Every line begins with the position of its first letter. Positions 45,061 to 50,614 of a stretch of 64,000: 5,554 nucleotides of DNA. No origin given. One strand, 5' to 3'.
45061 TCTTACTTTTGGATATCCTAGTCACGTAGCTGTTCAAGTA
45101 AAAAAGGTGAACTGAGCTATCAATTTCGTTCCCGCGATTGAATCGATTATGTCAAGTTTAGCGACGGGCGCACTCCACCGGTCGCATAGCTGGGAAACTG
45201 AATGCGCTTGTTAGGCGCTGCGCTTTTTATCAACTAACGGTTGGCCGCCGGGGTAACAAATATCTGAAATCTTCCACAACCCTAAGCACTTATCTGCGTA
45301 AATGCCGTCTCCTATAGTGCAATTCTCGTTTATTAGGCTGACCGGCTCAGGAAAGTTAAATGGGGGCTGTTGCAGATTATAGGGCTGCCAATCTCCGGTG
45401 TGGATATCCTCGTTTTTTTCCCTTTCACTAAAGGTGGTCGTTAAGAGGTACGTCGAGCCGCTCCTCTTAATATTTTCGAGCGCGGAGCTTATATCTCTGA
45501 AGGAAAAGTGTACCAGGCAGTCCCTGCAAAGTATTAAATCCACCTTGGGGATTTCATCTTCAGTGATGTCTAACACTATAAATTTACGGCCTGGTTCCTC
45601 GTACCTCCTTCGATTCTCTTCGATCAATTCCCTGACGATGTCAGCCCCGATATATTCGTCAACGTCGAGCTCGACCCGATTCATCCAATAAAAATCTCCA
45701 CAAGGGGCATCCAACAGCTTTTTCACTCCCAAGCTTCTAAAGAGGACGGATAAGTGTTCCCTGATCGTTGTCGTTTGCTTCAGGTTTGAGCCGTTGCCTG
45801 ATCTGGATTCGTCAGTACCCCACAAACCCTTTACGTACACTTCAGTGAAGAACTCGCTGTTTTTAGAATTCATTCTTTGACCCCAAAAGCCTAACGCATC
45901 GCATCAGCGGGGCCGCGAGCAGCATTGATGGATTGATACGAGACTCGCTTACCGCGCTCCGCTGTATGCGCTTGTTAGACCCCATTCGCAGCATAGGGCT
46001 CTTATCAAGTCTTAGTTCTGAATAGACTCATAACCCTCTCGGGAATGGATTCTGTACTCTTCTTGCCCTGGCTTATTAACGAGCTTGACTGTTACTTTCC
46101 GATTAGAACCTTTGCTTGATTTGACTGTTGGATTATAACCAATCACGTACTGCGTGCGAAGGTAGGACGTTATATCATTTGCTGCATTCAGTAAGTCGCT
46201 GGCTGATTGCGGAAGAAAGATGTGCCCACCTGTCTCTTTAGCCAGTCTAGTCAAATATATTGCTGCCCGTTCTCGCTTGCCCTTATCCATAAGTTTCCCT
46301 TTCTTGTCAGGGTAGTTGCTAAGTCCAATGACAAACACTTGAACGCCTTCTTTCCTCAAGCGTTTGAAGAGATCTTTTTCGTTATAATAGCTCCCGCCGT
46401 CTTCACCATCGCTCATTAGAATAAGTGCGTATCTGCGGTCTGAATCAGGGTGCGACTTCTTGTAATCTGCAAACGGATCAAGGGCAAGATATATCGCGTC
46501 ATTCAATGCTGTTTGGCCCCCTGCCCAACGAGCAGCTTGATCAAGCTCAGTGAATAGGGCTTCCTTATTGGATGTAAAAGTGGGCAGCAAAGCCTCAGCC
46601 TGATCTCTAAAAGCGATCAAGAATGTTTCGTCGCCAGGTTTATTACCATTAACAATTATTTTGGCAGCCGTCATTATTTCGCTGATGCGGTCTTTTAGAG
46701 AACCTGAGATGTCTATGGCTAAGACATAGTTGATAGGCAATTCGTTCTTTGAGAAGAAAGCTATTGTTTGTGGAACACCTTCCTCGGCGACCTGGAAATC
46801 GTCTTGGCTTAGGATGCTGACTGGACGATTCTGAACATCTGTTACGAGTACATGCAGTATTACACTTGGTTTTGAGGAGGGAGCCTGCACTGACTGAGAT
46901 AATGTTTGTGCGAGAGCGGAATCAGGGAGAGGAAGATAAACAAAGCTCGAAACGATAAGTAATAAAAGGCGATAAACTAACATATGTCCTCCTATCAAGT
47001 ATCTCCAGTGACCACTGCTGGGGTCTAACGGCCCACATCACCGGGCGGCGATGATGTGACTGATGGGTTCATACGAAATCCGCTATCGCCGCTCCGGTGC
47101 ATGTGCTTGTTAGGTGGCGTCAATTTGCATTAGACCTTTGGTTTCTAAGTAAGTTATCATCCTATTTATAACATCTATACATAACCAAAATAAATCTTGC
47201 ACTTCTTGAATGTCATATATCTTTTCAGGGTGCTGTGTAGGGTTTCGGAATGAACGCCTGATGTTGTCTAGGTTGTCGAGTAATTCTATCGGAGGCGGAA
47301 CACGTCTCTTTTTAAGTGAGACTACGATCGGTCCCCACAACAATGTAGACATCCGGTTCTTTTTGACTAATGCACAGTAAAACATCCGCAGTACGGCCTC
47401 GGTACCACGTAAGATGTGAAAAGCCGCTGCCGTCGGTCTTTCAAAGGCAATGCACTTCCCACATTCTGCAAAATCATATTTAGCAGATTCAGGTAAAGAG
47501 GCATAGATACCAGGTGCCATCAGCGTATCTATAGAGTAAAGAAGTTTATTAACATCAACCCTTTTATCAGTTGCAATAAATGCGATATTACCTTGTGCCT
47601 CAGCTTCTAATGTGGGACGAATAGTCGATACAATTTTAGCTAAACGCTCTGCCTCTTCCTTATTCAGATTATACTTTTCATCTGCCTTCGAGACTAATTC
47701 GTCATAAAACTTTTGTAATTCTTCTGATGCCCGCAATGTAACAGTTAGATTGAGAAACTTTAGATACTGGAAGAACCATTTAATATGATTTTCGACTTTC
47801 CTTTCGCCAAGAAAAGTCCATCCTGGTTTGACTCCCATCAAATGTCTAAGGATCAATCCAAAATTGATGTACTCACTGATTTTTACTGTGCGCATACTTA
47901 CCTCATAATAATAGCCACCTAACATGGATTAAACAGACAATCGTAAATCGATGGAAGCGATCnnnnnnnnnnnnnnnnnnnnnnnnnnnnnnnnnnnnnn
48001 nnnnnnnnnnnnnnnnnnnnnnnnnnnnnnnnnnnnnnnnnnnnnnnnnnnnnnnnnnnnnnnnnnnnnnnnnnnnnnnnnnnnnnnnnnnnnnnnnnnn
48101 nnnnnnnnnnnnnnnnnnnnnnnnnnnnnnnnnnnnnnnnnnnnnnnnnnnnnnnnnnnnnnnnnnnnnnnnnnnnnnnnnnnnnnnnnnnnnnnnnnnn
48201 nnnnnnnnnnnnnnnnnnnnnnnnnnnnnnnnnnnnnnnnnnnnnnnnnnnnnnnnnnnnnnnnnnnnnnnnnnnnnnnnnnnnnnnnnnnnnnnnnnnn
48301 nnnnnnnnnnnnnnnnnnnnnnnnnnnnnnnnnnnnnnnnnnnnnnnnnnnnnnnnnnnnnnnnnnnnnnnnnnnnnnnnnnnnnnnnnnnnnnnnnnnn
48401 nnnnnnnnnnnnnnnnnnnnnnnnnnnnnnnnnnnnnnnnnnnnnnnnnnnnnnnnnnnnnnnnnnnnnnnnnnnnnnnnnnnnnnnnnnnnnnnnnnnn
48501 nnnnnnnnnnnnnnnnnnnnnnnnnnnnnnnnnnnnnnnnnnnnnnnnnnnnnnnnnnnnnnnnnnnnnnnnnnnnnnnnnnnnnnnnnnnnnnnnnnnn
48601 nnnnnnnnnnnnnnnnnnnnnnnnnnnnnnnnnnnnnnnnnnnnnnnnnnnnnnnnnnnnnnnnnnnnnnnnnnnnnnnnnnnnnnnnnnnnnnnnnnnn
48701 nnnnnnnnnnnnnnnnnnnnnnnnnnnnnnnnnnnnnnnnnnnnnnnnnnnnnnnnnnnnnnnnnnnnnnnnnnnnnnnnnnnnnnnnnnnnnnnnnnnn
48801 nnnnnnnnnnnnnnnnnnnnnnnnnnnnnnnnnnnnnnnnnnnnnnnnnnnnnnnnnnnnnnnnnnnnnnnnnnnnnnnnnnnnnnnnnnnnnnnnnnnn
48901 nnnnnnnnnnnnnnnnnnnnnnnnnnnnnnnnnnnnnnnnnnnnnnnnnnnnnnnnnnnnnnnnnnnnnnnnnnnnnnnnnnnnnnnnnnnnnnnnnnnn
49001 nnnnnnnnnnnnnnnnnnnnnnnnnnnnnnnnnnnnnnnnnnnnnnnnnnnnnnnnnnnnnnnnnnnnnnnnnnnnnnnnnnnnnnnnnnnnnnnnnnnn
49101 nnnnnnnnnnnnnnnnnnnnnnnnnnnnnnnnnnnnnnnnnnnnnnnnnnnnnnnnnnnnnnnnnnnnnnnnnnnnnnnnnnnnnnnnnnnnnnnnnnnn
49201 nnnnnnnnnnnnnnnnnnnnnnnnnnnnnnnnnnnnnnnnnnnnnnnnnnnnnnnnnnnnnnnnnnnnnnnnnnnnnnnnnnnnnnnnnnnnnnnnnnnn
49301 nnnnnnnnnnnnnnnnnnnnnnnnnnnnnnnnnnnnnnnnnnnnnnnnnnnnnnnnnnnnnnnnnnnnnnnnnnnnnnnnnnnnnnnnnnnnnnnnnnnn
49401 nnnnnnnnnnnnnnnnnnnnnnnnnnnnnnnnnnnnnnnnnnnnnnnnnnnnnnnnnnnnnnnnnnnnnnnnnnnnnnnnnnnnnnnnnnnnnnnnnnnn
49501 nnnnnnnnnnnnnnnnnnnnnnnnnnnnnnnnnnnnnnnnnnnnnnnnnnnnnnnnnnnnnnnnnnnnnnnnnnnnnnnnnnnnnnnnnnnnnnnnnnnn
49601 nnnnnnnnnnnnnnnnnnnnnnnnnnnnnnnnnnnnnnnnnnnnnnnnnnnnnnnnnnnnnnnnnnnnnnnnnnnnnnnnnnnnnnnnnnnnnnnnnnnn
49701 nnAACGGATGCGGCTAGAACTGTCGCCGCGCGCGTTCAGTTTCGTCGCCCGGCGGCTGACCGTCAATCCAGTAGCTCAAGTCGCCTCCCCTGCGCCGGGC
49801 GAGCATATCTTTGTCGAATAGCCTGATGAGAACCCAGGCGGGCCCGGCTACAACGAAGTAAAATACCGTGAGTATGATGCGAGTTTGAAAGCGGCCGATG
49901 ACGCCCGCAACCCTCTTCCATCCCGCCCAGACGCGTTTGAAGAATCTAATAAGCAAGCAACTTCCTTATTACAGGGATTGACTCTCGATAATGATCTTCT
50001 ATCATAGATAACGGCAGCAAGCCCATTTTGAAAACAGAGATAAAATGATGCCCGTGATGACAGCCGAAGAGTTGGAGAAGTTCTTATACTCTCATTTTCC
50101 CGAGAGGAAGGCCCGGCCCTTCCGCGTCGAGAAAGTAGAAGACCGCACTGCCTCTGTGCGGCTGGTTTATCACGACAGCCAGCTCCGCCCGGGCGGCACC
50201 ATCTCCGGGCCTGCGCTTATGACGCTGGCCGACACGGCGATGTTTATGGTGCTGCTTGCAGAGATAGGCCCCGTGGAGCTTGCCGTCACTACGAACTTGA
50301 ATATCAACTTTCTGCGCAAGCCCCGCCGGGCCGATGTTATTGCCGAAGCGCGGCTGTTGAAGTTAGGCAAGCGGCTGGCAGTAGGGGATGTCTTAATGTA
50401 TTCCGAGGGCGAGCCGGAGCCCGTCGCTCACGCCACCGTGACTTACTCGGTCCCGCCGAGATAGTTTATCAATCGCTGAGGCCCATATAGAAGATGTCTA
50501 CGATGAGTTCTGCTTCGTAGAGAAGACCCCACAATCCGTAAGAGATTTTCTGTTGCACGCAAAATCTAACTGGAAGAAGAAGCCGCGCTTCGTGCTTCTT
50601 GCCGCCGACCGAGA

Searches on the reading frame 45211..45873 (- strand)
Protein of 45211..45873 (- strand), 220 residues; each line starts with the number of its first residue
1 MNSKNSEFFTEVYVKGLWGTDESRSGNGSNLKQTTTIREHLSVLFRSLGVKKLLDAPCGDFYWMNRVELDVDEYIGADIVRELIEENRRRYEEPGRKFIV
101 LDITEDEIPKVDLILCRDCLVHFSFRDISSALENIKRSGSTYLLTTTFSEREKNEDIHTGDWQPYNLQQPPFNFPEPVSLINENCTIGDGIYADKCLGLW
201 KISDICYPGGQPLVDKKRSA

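Call 9: search_protein_families(library=pfam, proteins=[window:45211-45873:-], max_evalue=0.001)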
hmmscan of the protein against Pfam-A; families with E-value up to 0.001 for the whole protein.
window:45211-45873:- (220 aa): 3 families
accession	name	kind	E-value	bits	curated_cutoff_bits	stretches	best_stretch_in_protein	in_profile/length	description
PF13649.12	Methyltransf_25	-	1.4e-06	29.4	27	1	54-137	2-91/97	Methyltransferase domain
PF08242.18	Methyltransf_12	-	1.7e-05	25.9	30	1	56-137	3-90/98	Methyltransferase domain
PF08241.18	Methyltransf_11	-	7.6e-05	23.7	21.2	1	54-137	1-85/95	Methyltransferase domain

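Call 93: search_protein_families(library=pfam, proteins=[window:45211-45873:-], max_evalue=0.001)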
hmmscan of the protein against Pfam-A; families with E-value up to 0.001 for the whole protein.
window:45211-45873:- (220 aa): 3 families
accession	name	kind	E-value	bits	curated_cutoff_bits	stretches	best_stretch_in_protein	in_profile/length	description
PF13649.12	Methyltransf_25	-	1.4e-06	29.4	27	1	54-137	2-91/97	Methyltransferase domain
PF08242.18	Methyltransf_12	-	1.7e-05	25.9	30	1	56-137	3-90/98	Methyltransferase domain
PF08241.18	Methyltransf_11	-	7.6e-05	23.7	21.2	1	54-137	1-85/95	Methyltransferase domain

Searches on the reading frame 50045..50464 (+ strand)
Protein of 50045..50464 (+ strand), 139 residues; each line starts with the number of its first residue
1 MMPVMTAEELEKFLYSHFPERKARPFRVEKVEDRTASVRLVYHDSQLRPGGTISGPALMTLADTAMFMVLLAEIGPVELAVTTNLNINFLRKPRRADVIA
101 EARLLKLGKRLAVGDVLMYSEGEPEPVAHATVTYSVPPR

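Call 10: search_protein_families(library=pfam, proteins=[window:50045-50464:+], max_evalue=0.001)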
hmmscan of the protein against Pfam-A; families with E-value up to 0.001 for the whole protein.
window:50045-50464:+ (139 aa): 3 families
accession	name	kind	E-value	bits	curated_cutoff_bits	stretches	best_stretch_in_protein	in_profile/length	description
PF03061.28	4HBT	-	1.1e-14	55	20.6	1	50-125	1-77/79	Thioesterase superfamily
PF13622.12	4HBT_3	-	1.3e-05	25.8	24.3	1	70-134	28-82/83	Acyl-CoA thioesterase N-terminal domain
PF14539.12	DUF4442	-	0.00082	20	25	1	27-106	22-100/132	Domain of unknown function (DUF4442)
